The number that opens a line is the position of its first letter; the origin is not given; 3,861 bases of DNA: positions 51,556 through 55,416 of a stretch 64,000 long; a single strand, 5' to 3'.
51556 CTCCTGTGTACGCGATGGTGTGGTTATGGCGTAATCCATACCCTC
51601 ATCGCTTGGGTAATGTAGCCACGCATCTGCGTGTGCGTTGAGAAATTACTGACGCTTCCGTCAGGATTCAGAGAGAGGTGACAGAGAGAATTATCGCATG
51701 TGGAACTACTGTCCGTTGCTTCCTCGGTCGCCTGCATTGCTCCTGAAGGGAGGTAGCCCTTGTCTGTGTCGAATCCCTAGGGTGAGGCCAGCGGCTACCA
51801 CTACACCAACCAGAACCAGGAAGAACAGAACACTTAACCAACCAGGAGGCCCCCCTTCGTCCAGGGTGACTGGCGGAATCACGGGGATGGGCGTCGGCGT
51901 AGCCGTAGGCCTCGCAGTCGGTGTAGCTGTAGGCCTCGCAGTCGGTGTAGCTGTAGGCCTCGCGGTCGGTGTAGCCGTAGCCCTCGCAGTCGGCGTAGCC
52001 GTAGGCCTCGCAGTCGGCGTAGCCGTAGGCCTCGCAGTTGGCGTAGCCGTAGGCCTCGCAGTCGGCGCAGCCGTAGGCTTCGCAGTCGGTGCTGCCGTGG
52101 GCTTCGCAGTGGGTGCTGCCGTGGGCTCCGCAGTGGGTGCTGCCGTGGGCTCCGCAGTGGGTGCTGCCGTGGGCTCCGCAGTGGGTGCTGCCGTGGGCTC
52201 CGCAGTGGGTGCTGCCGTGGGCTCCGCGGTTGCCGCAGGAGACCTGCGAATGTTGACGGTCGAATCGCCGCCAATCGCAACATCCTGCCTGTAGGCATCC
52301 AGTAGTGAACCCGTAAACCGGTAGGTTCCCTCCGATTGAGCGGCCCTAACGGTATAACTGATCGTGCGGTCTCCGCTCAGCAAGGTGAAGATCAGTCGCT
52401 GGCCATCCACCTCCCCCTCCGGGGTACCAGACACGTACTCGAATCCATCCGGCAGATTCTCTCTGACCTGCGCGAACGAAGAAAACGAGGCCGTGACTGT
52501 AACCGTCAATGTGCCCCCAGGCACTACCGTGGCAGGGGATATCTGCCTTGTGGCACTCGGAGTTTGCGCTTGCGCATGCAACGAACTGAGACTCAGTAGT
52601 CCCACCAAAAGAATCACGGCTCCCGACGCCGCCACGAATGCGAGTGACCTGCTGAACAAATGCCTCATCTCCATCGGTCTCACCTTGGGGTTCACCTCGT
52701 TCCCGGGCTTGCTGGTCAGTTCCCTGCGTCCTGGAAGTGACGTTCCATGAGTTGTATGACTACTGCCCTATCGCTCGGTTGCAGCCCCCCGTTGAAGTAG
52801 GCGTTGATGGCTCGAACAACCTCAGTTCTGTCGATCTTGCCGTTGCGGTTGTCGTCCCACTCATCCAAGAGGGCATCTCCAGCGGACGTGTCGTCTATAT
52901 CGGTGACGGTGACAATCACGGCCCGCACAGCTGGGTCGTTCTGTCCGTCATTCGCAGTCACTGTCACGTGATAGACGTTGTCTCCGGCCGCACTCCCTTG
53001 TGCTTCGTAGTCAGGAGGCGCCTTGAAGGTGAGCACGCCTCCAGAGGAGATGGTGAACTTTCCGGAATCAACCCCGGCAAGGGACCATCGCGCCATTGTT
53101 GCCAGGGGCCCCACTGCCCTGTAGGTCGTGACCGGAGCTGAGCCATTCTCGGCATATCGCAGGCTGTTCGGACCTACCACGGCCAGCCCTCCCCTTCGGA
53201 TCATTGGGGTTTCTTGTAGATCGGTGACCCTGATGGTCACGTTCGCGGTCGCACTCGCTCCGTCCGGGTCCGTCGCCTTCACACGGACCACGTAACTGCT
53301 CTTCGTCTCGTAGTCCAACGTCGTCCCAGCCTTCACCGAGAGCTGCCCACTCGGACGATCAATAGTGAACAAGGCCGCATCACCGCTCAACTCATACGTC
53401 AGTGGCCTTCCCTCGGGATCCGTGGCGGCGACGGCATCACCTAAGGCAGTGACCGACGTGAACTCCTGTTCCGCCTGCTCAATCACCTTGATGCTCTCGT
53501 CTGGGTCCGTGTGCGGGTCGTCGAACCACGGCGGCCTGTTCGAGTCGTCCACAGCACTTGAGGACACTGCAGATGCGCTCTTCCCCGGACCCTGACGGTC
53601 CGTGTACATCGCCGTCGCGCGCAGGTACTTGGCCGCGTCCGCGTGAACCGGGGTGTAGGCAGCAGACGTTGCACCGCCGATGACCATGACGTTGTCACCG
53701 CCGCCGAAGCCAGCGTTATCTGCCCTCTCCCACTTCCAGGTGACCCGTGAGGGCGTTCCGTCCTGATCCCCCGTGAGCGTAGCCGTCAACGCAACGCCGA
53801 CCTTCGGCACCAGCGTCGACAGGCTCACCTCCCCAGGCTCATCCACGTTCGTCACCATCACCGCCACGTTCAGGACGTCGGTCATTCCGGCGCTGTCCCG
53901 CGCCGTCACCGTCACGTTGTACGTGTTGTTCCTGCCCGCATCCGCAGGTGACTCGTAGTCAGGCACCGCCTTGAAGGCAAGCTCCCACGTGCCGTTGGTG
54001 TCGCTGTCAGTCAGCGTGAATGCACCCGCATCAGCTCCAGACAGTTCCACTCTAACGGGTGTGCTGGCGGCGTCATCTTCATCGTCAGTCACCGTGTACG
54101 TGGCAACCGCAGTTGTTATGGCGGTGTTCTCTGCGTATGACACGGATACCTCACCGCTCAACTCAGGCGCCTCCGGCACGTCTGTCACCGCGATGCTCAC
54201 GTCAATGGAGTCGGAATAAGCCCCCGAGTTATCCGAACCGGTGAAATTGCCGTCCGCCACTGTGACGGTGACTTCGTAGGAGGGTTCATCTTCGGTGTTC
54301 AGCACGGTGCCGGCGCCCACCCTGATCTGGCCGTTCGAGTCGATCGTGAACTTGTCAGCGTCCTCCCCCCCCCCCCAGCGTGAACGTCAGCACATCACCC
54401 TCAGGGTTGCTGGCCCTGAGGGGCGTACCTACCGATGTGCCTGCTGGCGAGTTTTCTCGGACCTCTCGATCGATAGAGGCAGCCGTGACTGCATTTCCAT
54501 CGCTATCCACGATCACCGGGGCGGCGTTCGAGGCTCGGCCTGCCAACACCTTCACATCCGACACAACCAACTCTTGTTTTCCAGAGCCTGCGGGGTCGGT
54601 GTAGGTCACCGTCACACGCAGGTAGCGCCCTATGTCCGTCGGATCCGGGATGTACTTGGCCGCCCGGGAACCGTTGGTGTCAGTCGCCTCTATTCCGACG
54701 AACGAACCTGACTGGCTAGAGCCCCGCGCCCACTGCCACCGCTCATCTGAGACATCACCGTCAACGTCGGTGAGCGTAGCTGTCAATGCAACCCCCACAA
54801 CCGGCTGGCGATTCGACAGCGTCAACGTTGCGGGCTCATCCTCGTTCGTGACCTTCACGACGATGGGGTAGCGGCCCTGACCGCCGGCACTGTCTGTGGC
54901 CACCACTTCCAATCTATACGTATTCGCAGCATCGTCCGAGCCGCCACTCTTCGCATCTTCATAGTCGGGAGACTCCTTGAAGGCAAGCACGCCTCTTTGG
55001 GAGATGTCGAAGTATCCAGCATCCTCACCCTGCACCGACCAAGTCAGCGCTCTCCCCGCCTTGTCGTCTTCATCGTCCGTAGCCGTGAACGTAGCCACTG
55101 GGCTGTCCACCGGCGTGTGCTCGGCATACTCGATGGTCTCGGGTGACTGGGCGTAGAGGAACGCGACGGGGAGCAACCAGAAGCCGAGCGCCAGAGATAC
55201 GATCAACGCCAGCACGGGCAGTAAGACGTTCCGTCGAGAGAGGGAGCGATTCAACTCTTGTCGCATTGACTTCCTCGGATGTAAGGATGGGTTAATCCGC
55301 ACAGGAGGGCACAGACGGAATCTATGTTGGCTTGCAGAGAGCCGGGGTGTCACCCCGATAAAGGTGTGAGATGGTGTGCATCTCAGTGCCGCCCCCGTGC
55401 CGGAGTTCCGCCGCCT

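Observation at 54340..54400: G12 tract splits the cadherin-repeat adhesin gene; one G fewer restores a single 849-codon ORF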

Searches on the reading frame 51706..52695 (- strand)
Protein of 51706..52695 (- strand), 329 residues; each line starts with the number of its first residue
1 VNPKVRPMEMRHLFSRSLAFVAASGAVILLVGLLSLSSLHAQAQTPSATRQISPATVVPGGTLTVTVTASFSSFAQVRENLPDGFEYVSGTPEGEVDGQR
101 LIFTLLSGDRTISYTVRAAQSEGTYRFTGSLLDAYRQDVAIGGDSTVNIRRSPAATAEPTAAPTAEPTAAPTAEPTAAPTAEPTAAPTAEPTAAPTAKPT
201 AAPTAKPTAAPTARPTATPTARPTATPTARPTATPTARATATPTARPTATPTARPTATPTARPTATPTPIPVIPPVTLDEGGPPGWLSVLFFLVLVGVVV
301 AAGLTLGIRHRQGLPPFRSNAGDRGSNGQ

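Call 7: search_protein_families(library=pfam, proteins=[window:51706-52695:-], max_evalue=0.01)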
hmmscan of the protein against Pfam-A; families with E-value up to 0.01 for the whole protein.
window:51706-52695:- (329 aa): 1 family
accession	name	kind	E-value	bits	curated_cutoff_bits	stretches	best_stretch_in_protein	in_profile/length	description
PF04886.17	PT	-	1.2e-19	70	26.2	2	155-189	2-36/36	PT disordered repeat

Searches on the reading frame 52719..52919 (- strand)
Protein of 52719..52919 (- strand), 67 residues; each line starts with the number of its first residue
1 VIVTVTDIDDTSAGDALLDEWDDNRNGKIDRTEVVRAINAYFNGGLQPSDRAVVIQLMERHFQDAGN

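Call 56: search_protein_families(library=pfam, proteins=[window:52719-52919:-], max_evalue=1)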
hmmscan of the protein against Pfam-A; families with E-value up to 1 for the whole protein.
seq(67 aa): 6 families
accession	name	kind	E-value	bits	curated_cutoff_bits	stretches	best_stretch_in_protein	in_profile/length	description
PF13405.12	EF-hand_6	-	0.0018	18.3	25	1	18-40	6-28/30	EF-hand domain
PF00036.39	EF-hand_1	-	0.004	17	25.4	1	17-39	5-27/29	EF hand domain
PF13499.12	EF-hand_7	-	0.027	15.2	30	1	15-37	43-65/67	EF-hand domain pair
PF13202.12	EF-hand_5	-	0.042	13.8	25.9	1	17-33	4-20/25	EF hand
PF23627.1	LisH_WDR26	-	0.076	12.9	27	1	25-38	6-19/45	WDR26 Lis-homology motif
PF14311.12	DUF4379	-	0.24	12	24.5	1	17-36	1-20/56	Probable Treble clef zinc finger domain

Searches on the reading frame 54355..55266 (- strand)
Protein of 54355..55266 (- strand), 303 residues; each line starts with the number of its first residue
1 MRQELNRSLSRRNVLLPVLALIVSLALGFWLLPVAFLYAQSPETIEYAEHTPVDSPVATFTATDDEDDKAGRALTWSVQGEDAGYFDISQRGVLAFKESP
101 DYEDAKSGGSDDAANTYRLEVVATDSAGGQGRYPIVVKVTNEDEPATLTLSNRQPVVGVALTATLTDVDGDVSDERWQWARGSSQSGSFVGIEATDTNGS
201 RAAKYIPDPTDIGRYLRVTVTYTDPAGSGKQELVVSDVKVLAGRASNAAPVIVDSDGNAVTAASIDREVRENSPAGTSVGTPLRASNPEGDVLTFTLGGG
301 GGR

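Call 19: list_cluster_members(proteins=[P0004, window:54355-55266:-, window:54355-55353:-, window:52716-54320:-])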
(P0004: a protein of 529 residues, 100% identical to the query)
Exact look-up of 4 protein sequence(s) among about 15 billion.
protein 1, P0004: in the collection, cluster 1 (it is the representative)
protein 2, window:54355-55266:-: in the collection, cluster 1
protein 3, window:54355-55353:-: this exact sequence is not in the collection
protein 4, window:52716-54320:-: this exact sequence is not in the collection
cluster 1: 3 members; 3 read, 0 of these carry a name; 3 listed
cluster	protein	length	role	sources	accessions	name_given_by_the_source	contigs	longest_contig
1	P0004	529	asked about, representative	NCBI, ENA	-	-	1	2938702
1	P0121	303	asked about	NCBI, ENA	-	-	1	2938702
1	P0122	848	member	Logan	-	-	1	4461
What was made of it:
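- The intact conspecific allele P0122 (848 aa) sits in the same 90% cluster as the two window fragments (call 19).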

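Call 21: find_encoding_contigs(protein=P0122, flank=10000, max_places=10)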
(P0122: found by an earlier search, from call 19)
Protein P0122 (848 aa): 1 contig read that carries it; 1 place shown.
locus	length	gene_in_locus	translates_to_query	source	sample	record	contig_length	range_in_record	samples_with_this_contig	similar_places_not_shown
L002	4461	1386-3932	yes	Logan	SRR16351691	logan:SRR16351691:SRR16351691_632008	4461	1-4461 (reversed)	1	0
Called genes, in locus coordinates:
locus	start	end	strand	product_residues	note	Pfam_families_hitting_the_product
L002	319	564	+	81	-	-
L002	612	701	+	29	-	-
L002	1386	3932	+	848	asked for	PF00028:Cadherin (weak), PF17963:Big_9 (faint), PF16709:SCAB-Ig (faint), PF28399:Ig_CLSTN (faint), PF00028:Cadherin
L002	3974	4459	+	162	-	?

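Call 28: find_related_loci(query=A1, collection=genome_contigs, flank=6000)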
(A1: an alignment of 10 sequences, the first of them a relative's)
Query A1 (848 aa) in genome_contigs; peptide patterns used: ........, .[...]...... (x = any residue, [..] = any of these).
85 stretches matched a pattern; 8 encode a relative of the query (tblastn E <= 1e-3); 6 distinct loci.
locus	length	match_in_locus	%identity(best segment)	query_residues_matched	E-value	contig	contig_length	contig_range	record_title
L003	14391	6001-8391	70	44-846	0e+0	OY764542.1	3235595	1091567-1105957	MAG: Dehalococcoidia bacterium isolate 6a5b5718-e0ca-4583-9154-875545b380e3 genome assembly, chromosome: 1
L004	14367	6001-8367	70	44-846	0e+0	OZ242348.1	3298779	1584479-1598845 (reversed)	MAG: Dehalococcoidia bacterium isolate 357cf40b-4ce6-42dd-ae1b-d69ff5967523 genome assembly, chromosome: 1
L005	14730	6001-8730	59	1-794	0e+0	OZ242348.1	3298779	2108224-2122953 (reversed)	MAG: Dehalococcoidia bacterium isolate 357cf40b-4ce6-42dd-ae1b-d69ff5967523 genome assembly, chromosome: 1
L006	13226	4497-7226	59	39-845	0e+0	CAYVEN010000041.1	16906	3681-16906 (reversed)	MAG TPA_asm: uncultured Dehalococcoidia bacterium isolate SRP109090_co1_259 genome assembly, contig: NODE_4912_length_16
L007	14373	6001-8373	57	39-791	0e+0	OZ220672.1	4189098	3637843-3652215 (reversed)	MAG: Dehalococcoidia bacterium isolate 155f1a69-6e9e-45b9-9f90-cb8b40f06a4f genome assembly, chromosome: 1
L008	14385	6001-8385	44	4-791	2e-160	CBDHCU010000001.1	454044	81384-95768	MAG: Dehalococcoidia bacterium isolate 55646556-b4c4-4674-9987-911c49b4817b genome assembly, contig: contig_1, whole gen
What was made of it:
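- Tried and rejected: It gave only relatives at 70% identity or less, all labelled MAG Dehalococcoidia (call 28).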

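Call 56: search_protein_families(library=pfam, proteins=[window:54358-55266:-], max_evalue=1)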
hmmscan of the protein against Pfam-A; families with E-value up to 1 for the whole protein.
seq(303 aa): 4 families
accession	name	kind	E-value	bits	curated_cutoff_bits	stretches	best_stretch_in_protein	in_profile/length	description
PF00028.23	Cadherin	-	4.6e-08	33.8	28.8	1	45-132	3-82/93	Cadherin domain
PF16709.11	SCAB-Ig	-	0.00031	21.2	27.6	1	167-223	20-71/98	Ig domain of plant-specific actin-binding protein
PF12396.14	DUF3659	-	0.24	11.7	24.8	1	232-263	24-55/61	Protein of unknown function (DUF3659)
PF00487.30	FA_desaturase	-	0.27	11.4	29.7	1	17-65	149-199/253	Fatty acid desaturase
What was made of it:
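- On Cadherin-domain protein (Pfam PF00028): The N-terminal fragment alone scores 33.8 bits (call 56).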
